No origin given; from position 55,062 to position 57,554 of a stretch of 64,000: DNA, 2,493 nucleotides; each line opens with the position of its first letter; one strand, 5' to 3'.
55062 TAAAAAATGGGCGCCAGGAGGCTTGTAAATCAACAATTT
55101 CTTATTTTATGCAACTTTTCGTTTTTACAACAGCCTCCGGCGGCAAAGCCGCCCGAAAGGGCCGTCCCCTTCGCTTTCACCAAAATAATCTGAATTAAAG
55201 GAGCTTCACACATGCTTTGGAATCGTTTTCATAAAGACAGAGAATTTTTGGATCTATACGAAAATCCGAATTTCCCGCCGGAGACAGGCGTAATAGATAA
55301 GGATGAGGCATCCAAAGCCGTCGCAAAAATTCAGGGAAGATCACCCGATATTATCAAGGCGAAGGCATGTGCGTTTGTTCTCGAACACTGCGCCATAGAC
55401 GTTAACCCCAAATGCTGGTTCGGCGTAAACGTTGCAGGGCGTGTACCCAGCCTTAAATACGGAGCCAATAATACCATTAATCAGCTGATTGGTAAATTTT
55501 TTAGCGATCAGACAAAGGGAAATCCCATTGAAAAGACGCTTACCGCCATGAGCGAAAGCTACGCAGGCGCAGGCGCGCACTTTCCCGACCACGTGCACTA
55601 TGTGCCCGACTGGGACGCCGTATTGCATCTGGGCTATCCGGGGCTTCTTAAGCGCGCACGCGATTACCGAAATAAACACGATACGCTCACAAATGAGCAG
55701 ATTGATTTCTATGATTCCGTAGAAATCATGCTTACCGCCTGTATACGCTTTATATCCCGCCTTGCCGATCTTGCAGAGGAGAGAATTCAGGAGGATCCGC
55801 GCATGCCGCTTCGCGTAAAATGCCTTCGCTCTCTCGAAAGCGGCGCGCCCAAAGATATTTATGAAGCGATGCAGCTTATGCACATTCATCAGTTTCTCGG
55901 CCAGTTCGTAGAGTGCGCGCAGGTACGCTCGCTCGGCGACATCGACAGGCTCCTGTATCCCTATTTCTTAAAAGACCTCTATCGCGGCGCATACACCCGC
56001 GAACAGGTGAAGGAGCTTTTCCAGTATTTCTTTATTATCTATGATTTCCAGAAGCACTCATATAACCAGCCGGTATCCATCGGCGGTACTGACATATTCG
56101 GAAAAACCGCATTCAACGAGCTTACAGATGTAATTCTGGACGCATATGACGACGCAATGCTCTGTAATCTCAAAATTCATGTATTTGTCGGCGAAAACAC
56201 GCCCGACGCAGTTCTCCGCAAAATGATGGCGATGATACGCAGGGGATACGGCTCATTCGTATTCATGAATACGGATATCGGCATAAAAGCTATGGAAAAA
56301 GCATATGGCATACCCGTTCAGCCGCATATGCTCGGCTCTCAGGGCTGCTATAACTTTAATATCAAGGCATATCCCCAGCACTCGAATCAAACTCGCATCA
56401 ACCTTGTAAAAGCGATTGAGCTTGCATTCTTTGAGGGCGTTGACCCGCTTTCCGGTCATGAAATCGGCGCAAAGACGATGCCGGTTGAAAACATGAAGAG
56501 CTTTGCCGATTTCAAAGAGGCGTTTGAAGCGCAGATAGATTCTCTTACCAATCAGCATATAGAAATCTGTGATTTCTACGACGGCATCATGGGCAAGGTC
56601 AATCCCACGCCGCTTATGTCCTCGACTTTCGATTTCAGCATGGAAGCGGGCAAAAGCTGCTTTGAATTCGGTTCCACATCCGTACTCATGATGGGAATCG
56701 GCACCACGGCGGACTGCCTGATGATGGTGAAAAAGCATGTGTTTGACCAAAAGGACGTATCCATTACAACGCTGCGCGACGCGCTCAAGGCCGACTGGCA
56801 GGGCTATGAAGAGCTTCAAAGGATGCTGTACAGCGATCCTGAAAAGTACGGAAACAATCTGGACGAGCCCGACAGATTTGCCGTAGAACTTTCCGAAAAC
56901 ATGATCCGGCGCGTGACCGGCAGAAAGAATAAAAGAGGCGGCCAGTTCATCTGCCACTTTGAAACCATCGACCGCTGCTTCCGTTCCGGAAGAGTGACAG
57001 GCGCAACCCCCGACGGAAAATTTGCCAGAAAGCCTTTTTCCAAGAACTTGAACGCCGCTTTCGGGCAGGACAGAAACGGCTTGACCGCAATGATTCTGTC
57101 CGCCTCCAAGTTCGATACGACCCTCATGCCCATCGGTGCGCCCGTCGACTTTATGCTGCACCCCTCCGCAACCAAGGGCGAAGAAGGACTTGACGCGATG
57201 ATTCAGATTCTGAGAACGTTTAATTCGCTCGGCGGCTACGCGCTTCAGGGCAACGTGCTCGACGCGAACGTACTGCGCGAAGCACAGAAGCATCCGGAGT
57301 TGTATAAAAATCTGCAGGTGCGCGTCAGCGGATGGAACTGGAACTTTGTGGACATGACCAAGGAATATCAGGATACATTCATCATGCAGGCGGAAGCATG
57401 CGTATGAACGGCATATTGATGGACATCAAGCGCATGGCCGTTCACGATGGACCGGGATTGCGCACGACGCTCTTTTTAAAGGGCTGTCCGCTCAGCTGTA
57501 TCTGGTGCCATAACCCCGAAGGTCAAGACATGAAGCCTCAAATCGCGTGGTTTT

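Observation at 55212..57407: Short glycyl-radical enzyme whose putative thiyl-Cys loop is G-C-Y-N rather than G-C-x-E or C-C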

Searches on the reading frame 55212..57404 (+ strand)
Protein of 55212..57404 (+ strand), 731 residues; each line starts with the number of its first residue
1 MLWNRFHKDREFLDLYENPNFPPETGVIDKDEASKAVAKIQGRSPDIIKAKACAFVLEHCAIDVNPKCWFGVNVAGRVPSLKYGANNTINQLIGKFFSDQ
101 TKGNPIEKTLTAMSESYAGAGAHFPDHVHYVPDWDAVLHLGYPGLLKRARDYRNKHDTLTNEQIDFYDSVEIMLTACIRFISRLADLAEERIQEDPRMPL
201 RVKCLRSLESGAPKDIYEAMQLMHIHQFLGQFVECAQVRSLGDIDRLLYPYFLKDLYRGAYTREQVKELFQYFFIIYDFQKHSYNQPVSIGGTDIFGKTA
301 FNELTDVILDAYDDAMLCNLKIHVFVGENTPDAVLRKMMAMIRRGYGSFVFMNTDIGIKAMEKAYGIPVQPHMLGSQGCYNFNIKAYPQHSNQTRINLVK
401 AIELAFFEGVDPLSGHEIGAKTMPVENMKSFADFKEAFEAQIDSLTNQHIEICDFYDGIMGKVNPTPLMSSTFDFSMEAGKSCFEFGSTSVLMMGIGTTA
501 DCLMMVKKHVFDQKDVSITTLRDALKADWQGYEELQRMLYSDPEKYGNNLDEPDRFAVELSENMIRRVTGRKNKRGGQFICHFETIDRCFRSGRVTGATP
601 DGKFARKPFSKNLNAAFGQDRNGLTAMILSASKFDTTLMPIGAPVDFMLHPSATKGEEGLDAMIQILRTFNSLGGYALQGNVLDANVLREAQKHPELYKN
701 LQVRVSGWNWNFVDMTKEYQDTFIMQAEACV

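Call 3: search_protein_families(library=pfam, proteins=[window:55212-57404:+], max_evalue=0.01)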
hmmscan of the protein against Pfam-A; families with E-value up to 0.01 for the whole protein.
window:55212-57404:+ (731 aa): 2 families
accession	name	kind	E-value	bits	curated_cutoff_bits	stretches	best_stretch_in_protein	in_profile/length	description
PF02901.20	PFL-like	-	7.6e-92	309.4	24.3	1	87-586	124-640/647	Pyruvate formate lyase-like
PF01228.26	Gly_radical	-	2.1e-19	70.5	22.2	1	610-713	2-106/106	Glycine radical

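Call 4: search_protein_families(library=ncbifam, proteins=[window:55212-57404:+], max_evalue=0.01)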
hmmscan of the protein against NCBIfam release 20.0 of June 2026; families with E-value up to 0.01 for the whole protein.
window:55212-57404:+ (731 aa): 12 families
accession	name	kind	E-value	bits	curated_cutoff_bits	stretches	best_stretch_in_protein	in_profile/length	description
TIGR01774.1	PFL2-3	subfamily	7.9e-92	308.8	678.2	1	128-728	156-783/786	formate C-acetyltransferase/glycerol dehydratase family glycyl radical enzyme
NF043068.1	glycl_HYPD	equivalog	3.1e-80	270.3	1100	1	151-728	182-781/784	trans-4-hydroxy-L-proline dehydratase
NF048009.1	SfplDhtHpfGKleb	equivalog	3.5e-76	256.9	1000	1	82-728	142-821/824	(2S)-3-sulfopropanediol dehydratase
NF048011.1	SfplDhtHpsGDes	equivalog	6.3e-66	223.2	1000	1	122-728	178-818/821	(2S)-3-sulfopropanediol dehydratase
NF007437.0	PRK09983.1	equivalog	7.6e-63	212.8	1109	1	129-726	156-760/765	formate C-acetyltransferase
TIGR04394.1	choline_CutC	equivalog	4.1e-62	210.8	1050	1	162-725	196-782/789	choline trimethylamine-lyase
NF033718.1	indole_decarb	equivalog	4.8e-49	167.3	1100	2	532-728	670-865/868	indoleacetate decarboxylase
NF033715.1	glycyl_HPDL_Lrg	equivalog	4.8e-48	163.6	1150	3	544-728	714-898/901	4-hydroxyphenylacetate decarboxylase large subunit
TIGR01255.1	pyr_form_ly_1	equivalog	5.5e-22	78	994.2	1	392-724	417-736/744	formate C-acetyltransferase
NF038360.1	rad_fix_GrcA3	exception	4.6e-16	58.7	158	1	658-725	4-71/78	autonomous glycyl radical cofactor GrcA3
NF008341.1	PRK11127.1-1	equivalog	2.9e-11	43.2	145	1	674-723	22-71/80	autonomous glycyl radical cofactor GrcA2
TIGR04365.1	spare_glycyl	equivalog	1.1e-07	32.2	170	1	670-724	64-118/126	autonomous glycyl radical cofactor GrcA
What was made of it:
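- On GRE 1,2-eliminases and GRE isomerases: 270 against 1100, 211 against 1050, 257 against 1000, 223 against 1000, and 309 against 678 bits (call 4).
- On GRE decarboxylases (HPAD, IAD, PAD, AAD): IAD 167 bits against 1100 and HPAD 164 against 1150 (call 4).
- Decarboxylase HMMs score poorly (IAD 167 bits against 1100, HPAD 164 against 1150; call 4). All equivalog cut-offs are missed by factors of two to five (call 4).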

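Call 5: search_solved_structures(query=window:55212-57404:+, max_evalue=0.01, show_alignments=3)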
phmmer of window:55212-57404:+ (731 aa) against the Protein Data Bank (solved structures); distinct sequences matched with E-value up to 0.01: 36.
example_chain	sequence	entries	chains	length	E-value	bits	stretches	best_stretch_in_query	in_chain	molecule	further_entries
6vxc_A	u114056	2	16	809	9.8e-69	235.7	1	172-728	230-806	Trans-4-hydroxy-L-proline dehydratase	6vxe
2f3o_A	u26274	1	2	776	9.8e-64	219.1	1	157-725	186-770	pyruvate formate-lyase 2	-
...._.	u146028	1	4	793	3e-62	214.2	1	131-728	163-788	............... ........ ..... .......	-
1r8w_A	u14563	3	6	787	1.2e-61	212.2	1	96-728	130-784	glycerol dehydratase | B12-independent glycerol dehydratase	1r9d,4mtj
5i2a_A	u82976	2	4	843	5.3e-59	203.5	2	515-728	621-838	Diol-dehydratase | Diol dehydratase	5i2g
8id0_A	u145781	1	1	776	4.1e-55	190.6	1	157-728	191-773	formate C-acetyltransferase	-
9rco_A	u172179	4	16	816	3.9e-51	177.5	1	82-728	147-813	Glycyl radical protein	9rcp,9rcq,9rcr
8yjo_A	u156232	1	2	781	1.4e-49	172.3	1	162-726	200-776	Probable dehydratase PflD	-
9f3w_A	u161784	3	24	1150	7.8e-49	169.9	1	181-725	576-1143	Choline trimethylamine-lyase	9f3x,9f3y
7vua_A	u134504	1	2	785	1.8e-48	168.7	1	127-724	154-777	HplG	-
5a0z_A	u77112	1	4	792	1.2e-47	165.9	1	180-725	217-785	CHOLINE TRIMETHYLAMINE LYASE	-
5a0u_A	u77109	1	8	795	1.2e-47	165.9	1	180-725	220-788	CHOLINE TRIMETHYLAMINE LYASE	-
9ht9_A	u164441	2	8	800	1.3e-46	162.5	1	141-725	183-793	Choline trimethylamine-lyase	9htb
9r0v_A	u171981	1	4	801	1.3e-46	162.5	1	141-725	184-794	Choline trimethylamine-lyase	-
5fav_A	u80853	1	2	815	1.4e-46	162.4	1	141-725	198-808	Choline trimethylamine-lyase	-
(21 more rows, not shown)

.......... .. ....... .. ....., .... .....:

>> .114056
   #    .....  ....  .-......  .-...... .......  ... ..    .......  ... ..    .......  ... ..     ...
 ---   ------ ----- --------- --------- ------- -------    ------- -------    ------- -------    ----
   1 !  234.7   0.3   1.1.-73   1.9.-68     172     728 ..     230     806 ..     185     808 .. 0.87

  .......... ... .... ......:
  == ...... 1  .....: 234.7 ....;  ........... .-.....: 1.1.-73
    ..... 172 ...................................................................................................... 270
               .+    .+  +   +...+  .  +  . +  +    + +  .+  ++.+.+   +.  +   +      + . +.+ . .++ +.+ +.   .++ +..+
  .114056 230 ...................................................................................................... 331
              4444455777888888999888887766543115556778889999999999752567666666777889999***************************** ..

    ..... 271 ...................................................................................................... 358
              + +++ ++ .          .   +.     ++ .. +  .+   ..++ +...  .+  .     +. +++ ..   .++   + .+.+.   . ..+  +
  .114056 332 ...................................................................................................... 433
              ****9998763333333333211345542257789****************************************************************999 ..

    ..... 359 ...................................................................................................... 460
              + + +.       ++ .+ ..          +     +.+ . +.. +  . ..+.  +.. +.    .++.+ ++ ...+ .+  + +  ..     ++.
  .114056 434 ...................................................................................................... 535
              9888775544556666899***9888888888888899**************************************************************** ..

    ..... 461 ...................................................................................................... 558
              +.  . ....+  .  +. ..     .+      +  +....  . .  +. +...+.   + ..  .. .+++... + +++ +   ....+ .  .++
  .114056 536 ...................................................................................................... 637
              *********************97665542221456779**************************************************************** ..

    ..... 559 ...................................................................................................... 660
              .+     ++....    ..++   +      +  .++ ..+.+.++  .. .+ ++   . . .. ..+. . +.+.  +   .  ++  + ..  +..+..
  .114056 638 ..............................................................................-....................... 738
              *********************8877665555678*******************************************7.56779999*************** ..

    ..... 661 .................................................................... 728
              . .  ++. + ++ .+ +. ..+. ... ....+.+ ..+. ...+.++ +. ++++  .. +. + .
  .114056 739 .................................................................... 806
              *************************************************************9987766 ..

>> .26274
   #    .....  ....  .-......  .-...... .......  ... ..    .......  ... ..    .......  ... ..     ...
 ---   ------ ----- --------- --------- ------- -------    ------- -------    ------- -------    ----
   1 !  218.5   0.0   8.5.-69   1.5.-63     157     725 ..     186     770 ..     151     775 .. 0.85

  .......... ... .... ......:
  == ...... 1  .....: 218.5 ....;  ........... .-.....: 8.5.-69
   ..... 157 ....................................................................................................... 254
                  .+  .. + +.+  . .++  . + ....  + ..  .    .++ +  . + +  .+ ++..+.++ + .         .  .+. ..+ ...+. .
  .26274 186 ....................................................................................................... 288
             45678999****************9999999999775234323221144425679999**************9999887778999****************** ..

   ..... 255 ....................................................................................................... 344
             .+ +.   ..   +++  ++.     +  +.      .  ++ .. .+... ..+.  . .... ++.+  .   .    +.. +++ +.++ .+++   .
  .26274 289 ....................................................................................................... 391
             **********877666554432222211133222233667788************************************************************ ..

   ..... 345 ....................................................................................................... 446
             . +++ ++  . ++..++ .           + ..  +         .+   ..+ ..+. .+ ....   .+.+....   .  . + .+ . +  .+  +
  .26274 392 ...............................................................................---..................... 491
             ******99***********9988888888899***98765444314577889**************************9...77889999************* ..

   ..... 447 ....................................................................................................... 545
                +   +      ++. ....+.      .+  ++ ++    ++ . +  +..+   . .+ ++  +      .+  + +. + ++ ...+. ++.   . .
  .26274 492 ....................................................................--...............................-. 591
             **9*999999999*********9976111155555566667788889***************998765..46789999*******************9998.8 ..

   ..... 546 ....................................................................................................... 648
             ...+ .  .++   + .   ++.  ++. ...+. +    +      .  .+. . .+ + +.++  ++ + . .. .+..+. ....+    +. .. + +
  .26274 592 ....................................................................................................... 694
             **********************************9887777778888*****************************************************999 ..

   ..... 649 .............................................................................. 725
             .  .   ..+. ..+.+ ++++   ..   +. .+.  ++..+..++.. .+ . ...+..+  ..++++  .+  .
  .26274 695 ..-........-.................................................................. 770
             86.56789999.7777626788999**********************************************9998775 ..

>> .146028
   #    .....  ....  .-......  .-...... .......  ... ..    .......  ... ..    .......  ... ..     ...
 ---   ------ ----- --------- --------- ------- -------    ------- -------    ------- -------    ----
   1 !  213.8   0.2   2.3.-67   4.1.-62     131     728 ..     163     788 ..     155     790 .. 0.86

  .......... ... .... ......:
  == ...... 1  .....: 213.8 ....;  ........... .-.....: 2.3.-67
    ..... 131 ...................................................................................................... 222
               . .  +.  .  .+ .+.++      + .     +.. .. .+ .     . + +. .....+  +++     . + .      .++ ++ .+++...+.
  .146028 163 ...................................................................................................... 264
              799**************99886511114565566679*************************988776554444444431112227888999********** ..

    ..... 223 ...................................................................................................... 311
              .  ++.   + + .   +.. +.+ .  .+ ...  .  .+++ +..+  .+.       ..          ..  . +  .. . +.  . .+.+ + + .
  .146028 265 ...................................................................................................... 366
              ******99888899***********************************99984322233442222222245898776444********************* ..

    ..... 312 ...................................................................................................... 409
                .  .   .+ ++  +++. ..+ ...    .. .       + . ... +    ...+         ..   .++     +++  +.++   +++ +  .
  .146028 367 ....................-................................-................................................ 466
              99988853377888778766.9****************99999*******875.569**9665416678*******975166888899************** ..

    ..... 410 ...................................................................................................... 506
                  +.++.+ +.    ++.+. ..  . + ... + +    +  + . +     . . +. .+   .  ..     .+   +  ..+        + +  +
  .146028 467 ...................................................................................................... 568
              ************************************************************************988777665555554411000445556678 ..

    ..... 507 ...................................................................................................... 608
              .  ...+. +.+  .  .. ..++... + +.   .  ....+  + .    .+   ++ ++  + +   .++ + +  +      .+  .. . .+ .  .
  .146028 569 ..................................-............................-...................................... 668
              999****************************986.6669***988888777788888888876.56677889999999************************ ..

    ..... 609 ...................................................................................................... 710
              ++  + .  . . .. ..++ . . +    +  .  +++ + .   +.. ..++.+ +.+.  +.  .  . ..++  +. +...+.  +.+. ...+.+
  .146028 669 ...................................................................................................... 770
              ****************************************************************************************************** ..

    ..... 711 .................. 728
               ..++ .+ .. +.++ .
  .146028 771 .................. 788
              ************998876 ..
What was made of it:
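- On X-succinate synthases: BSS alpha matches weakly (E 1e-32, call 5).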

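Call 6: find_homologous_proteins(query=window:55212-57404:+, max_evalue=1e-20)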
Query window:55212-57404:+ (731 aa): 235 proteins with E <= 1e-20 among 8000 candidates; the best 120 are listed.
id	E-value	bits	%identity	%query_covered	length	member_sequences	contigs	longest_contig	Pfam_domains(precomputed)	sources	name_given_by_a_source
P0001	0.0e+0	1293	74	100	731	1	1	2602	PF02901.21,PF01228.27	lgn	-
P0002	0.0e+0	1270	73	100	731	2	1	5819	PF02901.21,PF01228.27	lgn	-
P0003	0.0e+0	1268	73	100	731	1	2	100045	PF02901.21,PF01228.27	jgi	-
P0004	0.0e+0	1268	72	100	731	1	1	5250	PF02901.21,PF01228.27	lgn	-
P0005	0.0e+0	1260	72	100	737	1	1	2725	PF02901.21,PF01228.27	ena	-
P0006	0.0e+0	1259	73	100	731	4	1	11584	PF02901.21,PF01228.27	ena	-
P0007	0.0e+0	1255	72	100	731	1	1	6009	PF02901.21,PF01228.27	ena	-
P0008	0.0e+0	1242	71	100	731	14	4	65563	PF02901.21,PF01228.27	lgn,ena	-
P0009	0.0e+0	1231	71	100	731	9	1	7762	PF02901.21,PF01228.27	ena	-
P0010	0.0e+0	1201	68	100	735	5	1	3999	PF02901.21,PF01228.27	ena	-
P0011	0.0e+0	1194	69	100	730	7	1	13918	PF02901.21,PF01228.27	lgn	-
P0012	0.0e+0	1192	69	100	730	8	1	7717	PF02901.21,PF01228.27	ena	-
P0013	0.0e+0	1097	64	100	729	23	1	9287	PF02901.21,PF01228.27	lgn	-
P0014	0.0e+0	1051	62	100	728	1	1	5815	PF02901.21,PF01228.27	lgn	-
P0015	0.0e+0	1017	59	100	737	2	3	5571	PF02901.21,PF01228.27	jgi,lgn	-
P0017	1.1e-221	756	47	100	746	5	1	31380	PF02901.21,PF01228.27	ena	-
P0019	6.4e-219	747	46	100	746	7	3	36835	PF02901.21,PF01228.27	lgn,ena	-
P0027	8.5e-208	710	44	100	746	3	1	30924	PF02901.21,PF01228.27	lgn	-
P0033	4.0e-205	701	46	98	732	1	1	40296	PF02901.21,PF01228.27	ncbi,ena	-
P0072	3.0e-131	457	36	99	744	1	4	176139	PF02901.21,PF01228.27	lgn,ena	-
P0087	1.0e-130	456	34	99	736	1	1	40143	PF02901.21,PF01228.27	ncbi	-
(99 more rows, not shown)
